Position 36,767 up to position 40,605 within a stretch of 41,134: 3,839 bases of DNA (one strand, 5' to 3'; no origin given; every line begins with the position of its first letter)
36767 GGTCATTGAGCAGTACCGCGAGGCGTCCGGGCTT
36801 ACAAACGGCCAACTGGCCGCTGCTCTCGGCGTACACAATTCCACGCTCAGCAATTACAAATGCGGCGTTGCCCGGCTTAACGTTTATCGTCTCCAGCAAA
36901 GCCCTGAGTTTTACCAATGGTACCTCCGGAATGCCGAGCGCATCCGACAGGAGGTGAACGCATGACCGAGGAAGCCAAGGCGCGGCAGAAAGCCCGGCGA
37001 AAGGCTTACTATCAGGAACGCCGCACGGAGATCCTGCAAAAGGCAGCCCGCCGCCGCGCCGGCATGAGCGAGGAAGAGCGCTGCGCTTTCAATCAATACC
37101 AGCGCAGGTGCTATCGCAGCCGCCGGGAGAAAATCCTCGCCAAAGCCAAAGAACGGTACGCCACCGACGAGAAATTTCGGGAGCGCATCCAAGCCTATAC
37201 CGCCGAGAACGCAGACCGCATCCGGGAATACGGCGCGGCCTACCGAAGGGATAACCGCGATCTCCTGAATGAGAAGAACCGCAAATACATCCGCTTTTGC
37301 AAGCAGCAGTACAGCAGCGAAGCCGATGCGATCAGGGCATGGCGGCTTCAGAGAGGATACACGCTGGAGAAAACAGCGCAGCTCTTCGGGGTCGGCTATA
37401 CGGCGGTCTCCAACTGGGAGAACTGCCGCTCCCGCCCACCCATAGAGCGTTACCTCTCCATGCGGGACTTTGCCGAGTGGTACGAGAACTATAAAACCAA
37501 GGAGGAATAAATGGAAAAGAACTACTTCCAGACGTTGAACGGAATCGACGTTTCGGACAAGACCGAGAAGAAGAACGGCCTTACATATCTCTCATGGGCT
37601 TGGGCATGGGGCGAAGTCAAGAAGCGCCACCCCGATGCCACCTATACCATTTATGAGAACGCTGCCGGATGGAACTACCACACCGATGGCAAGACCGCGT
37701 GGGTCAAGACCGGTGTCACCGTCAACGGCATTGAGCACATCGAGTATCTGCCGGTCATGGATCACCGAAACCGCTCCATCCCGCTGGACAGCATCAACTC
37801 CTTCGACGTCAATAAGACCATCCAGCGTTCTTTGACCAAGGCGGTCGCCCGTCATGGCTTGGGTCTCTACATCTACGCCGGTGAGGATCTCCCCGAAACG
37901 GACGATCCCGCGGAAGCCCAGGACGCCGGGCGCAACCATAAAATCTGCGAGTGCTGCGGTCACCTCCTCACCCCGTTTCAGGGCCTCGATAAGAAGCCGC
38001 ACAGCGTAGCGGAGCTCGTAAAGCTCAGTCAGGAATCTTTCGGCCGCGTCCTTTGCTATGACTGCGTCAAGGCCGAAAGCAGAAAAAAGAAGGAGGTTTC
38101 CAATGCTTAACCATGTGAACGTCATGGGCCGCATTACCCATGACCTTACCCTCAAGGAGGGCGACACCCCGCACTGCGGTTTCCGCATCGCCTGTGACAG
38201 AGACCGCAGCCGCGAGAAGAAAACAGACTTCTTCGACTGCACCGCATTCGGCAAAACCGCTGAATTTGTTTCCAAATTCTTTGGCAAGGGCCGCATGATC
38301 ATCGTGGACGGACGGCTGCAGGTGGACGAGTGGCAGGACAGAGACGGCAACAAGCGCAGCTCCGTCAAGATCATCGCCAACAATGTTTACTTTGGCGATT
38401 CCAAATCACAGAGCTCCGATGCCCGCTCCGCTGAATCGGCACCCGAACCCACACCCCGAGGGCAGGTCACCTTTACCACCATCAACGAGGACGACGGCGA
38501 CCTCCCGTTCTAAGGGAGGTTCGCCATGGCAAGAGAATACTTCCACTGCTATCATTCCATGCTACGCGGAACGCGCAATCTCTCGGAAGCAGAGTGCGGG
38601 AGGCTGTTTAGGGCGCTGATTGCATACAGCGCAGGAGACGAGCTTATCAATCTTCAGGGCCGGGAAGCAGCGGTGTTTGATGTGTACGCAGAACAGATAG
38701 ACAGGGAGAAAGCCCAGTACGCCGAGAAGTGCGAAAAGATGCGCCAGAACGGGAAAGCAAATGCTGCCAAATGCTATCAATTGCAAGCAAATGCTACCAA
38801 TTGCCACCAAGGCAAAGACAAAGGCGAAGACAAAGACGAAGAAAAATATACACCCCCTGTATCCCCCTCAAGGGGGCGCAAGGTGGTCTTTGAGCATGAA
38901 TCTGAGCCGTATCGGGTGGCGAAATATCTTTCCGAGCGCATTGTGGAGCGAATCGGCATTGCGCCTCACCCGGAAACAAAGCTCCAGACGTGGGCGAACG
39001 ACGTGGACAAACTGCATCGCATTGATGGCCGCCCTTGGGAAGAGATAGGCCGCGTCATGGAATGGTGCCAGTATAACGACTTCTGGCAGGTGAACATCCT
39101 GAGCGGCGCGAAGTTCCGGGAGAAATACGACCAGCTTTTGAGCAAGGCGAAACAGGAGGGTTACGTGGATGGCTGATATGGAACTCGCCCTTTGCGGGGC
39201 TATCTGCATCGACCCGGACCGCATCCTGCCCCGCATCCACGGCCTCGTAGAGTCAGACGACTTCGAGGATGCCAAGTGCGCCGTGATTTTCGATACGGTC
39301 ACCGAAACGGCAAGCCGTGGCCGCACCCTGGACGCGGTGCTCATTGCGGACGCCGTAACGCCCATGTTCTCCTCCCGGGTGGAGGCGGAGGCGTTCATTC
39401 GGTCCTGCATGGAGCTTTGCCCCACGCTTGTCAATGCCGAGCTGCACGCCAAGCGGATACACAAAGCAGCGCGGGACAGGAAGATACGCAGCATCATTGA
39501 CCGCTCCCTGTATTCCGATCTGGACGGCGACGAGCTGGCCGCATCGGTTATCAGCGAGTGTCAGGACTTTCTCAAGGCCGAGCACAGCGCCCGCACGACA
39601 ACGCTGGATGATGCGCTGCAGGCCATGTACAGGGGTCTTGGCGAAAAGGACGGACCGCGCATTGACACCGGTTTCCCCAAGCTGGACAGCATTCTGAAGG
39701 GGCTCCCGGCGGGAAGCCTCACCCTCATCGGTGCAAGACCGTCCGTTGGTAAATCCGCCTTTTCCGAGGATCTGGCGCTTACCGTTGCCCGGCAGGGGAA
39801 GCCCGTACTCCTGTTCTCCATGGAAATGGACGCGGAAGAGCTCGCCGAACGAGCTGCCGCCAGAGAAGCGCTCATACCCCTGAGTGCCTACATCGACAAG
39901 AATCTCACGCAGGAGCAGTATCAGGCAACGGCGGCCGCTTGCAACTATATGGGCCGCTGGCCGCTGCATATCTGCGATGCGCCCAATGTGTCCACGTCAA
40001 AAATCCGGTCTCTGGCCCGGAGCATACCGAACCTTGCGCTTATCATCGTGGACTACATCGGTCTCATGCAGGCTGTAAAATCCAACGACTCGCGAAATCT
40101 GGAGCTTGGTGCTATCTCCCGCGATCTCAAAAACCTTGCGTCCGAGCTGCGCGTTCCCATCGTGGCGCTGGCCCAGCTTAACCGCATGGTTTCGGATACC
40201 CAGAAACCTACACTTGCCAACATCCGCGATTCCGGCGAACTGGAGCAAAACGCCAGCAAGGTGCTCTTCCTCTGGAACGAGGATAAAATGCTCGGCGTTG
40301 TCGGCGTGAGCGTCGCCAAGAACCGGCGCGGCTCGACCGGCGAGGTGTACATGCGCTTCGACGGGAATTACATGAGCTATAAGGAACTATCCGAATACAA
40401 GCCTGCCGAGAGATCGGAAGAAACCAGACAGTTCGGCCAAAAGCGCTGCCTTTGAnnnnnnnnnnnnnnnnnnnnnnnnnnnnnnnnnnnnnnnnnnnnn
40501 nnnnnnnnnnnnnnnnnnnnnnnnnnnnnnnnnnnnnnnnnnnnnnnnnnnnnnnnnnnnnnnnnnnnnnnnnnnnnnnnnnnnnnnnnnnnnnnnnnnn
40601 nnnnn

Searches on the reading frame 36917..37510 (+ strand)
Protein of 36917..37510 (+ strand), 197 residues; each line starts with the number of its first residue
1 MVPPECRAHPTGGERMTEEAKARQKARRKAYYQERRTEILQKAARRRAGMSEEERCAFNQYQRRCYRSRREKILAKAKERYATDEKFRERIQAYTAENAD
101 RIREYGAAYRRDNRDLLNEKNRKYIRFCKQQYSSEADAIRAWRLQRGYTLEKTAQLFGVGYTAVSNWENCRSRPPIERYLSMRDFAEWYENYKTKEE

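Call 91: search_protein_families(library=pfam, proteins=[window:36917-37510:+], max_evalue=0.001)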
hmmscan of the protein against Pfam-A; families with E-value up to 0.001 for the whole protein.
window:36917-37510:+ (197 aa): 2 families
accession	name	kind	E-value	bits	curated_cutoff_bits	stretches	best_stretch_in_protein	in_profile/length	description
PF01381.28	HTH_3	-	5.4e-07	30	23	1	139-178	1-40/55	Helix-turn-helix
PF15731.11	MqsA_antitoxin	-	0.00052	20.6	30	0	109-176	45-111/131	Antitoxin component of bacterial toxin-antitoxin system, MqsA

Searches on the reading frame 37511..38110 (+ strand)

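Call 91: search_protein_families(library=pfam, proteins=[window:37511-38110:+], max_evalue=0.001)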
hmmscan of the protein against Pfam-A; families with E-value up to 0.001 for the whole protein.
window:37511-38110:+ (199 aa): 1 family
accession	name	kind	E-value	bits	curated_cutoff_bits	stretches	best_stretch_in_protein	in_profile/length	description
PF06378.16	SSAP_Sak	-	2.1e-45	154.4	22.3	1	5-138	2-138/152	Sak Single Strand Annealing Protein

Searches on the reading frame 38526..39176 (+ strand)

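Call 91: search_protein_families(library=pfam, proteins=[window:38526-39176:+], max_evalue=0.001)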
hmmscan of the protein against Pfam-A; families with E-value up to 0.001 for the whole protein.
window:38526-39176:+ (216 aa): 1 family
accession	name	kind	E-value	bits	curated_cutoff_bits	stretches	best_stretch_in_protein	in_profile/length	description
PF19808.4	DUF6291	-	6.4e-14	52.3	27.2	1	6-81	2-77/79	Family of unknown function (DUF6291)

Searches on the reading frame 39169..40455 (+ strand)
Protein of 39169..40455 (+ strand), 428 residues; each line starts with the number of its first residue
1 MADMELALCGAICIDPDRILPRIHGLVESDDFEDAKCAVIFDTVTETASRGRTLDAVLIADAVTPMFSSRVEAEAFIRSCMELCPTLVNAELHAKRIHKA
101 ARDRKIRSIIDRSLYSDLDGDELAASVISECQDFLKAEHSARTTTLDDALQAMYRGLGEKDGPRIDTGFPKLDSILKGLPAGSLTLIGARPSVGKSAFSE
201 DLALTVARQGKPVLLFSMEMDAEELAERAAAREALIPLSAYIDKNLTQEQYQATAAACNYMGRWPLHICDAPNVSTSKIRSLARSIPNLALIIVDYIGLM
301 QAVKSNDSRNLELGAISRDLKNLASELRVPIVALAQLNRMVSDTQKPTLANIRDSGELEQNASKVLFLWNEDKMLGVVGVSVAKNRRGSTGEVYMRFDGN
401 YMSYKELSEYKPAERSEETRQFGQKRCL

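Call 91: search_protein_families(library=pfam, proteins=[window:39169-40455:+], max_evalue=0.001)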
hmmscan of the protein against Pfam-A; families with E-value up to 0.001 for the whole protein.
window:39169-40455:+ (428 aa): 4 families
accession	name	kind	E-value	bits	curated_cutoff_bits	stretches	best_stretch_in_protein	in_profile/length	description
PF03796.21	DnaB_C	-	8.6e-64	215.8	27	1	165-405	2-254/255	DnaB-like helicase C terminal domain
PF13481.12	AAA_25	-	3.6e-12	46.7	27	1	165-336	15-189/195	AAA domain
PF00772.26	DnaB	-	2.9e-08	34.1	23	1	3-98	7-102/103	DnaB-like helicase N terminal domain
PF06745.19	ATPase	-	2e-07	31.1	26.6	1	166-244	2-80/231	KaiC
